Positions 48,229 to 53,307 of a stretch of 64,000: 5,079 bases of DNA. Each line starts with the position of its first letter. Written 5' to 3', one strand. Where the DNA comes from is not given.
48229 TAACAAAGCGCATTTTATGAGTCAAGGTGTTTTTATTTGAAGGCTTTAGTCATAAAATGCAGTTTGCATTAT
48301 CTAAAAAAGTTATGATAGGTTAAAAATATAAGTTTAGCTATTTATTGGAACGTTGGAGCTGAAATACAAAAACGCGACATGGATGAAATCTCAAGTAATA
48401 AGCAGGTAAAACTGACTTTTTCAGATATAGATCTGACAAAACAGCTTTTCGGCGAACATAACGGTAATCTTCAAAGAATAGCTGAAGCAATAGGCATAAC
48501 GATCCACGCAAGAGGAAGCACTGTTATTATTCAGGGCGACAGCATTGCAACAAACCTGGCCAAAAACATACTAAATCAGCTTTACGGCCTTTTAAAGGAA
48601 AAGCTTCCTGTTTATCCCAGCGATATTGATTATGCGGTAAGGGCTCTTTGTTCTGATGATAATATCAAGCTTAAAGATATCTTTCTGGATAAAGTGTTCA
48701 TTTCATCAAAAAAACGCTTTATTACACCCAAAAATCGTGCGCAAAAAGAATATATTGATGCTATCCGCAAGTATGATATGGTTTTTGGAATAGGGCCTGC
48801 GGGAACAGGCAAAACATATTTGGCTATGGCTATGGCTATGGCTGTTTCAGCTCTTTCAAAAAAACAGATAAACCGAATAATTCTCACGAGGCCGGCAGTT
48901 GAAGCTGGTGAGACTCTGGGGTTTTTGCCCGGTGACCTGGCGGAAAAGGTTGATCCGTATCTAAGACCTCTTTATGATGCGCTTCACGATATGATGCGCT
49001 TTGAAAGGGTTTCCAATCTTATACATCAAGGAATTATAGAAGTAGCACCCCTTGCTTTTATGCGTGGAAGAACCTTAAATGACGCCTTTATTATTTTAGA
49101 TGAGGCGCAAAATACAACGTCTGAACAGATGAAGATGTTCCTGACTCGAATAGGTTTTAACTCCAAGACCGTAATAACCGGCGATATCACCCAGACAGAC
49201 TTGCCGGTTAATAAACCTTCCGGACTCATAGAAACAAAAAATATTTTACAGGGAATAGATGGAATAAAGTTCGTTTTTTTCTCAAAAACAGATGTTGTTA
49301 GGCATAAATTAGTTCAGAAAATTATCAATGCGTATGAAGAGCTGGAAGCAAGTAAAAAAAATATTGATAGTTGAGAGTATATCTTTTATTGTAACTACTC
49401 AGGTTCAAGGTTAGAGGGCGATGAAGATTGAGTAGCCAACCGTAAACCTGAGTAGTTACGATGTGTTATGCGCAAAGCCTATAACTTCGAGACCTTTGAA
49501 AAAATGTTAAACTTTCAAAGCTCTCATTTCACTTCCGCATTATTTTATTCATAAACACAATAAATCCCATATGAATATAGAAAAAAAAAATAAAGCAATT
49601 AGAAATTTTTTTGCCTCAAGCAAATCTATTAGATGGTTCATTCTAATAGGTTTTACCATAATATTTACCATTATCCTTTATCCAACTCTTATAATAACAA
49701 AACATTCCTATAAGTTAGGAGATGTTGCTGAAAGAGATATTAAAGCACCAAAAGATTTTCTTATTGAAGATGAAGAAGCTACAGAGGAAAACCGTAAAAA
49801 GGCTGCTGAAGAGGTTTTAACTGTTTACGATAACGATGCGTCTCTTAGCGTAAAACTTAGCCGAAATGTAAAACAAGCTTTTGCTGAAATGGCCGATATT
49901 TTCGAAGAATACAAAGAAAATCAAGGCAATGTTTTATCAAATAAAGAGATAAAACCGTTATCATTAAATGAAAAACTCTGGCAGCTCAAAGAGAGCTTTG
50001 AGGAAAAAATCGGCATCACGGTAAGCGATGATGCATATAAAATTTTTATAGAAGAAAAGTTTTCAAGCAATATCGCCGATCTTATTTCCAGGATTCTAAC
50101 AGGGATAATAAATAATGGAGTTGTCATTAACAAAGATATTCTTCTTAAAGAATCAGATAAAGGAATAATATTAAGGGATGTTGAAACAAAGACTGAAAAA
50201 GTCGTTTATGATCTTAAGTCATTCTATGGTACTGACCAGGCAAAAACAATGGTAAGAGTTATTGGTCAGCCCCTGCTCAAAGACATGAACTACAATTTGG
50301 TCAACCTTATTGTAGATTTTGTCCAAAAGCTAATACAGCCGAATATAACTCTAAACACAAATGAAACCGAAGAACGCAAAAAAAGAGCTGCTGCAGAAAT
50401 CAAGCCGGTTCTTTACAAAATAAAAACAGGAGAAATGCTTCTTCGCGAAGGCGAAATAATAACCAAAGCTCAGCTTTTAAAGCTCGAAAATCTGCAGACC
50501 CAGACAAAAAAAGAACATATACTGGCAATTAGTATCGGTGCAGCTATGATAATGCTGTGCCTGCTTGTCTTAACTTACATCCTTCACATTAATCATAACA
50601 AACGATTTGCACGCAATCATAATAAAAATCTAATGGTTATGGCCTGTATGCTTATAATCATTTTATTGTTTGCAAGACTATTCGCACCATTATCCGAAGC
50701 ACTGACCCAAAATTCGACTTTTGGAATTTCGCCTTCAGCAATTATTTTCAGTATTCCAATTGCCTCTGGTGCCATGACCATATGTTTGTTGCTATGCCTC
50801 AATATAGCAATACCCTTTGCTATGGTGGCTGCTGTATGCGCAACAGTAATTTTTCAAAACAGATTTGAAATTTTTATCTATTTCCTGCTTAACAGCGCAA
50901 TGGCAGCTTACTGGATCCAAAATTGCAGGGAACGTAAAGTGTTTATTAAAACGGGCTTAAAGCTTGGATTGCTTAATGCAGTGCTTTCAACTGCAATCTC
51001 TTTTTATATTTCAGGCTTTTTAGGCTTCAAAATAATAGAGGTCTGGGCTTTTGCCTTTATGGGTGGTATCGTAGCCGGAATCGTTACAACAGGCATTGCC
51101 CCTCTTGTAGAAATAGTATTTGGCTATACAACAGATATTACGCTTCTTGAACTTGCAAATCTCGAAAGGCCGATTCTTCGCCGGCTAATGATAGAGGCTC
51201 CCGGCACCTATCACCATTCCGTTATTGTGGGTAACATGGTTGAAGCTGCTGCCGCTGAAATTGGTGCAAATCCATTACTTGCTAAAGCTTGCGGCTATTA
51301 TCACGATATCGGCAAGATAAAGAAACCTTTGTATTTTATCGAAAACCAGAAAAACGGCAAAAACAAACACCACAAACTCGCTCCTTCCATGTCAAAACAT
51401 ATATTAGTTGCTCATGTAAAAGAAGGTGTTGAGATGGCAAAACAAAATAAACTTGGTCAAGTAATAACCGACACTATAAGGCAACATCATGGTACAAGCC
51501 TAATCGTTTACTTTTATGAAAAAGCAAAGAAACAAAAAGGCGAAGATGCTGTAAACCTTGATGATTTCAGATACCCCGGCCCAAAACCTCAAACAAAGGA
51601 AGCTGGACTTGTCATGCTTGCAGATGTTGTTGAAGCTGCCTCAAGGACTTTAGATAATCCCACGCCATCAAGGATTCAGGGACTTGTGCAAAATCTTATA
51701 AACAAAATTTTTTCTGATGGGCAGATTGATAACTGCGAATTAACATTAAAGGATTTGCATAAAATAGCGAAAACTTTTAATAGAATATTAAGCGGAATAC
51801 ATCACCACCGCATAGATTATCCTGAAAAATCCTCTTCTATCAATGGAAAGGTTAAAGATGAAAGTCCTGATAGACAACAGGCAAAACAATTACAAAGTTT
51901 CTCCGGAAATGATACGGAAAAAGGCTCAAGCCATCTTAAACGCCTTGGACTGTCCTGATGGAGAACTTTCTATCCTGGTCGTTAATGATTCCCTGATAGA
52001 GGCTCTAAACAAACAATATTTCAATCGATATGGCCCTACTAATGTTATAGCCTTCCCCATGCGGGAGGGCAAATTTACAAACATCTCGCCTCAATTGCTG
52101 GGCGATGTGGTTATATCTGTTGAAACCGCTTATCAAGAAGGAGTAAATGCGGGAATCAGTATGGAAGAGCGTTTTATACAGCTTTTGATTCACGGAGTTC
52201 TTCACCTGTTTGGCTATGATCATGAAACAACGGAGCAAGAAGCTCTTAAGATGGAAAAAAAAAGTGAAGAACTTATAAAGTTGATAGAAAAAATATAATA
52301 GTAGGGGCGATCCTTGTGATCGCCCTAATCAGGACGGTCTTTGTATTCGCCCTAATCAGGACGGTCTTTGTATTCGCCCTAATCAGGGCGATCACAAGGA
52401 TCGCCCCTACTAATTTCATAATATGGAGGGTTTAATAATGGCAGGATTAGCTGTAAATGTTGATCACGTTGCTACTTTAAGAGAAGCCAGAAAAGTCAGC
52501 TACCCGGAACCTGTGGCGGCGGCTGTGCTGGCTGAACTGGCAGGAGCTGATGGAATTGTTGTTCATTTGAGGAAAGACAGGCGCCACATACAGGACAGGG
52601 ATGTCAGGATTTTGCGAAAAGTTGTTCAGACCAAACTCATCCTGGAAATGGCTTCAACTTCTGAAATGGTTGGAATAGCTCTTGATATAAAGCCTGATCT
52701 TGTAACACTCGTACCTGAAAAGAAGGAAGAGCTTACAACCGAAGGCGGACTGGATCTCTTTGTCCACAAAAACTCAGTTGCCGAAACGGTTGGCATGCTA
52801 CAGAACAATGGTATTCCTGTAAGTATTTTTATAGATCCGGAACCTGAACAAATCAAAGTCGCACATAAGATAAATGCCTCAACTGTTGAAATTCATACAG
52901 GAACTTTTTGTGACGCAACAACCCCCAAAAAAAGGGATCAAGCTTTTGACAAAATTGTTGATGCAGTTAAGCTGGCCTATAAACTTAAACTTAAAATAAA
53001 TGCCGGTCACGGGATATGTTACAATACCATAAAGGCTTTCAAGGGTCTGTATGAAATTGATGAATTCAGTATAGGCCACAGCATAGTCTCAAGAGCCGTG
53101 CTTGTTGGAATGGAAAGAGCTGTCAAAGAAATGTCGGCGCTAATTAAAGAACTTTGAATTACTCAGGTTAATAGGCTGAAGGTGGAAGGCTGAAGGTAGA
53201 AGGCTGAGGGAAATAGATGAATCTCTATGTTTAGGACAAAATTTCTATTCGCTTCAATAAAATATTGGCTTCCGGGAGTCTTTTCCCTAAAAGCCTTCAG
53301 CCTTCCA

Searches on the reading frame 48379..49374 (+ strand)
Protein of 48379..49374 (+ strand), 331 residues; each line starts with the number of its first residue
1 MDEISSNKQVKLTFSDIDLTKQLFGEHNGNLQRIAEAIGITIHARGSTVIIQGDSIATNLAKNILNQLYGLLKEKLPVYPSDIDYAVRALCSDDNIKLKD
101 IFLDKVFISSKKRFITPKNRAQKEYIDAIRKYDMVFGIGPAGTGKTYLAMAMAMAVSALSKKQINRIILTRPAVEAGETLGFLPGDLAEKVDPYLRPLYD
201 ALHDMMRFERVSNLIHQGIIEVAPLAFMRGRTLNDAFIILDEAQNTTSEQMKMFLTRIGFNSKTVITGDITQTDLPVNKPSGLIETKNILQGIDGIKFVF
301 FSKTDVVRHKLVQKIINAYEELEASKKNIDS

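Call 90: search_protein_families(library=pfam, proteins=[window:48379-49374:+], max_evalue=0.00001)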
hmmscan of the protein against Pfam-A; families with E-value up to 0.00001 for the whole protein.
window:48379-49374:+ (331 aa): 3 families
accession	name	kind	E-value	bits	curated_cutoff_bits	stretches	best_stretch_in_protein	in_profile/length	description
PF02562.22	PhoH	-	1e-97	326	27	1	115-320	2-205/205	PhoH-like protein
PF13604.12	AAA_30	-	2.8e-07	30.9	27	1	119-273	3-128/191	AAA domain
PF13245.12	AAA_19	-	4.9e-07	30.4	25.1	1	122-273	1-129/134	AAA domain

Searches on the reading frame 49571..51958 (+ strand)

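Call 90: search_protein_families(library=pfam, proteins=[window:49571-51958:+], max_evalue=0.00001)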
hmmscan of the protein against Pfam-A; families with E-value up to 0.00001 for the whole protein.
window:49571-51958:+ (795 aa): 3 families
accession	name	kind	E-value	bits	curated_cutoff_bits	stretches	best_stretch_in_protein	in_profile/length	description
PF07697.16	7TMR-HDED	-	8.8e-45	153.8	27.6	1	48-309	1-221/224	7TM-HD extracellular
PF07698.17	7TM-7TMR_HD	-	7.5e-29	101.5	29.4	1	320-521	4-190/190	7TM receptor with intracellular HD hydrolase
PF01966.28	HD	-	1.9e-16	60.8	22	1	546-689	1-115/116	HD domain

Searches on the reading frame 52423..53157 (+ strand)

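Call 90: search_protein_families(library=pfam, proteins=[window:52423-53157:+], max_evalue=0.00001)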
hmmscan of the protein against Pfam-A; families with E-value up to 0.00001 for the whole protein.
window:52423-53157:+ (244 aa): 1 family
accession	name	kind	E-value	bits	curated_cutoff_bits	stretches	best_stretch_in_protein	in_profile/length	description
PF03740.19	PdxJ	-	5.5e-95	317.4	24.5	1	9-241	2-234/234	Pyridoxal phosphate biosynthesis protein PdxJ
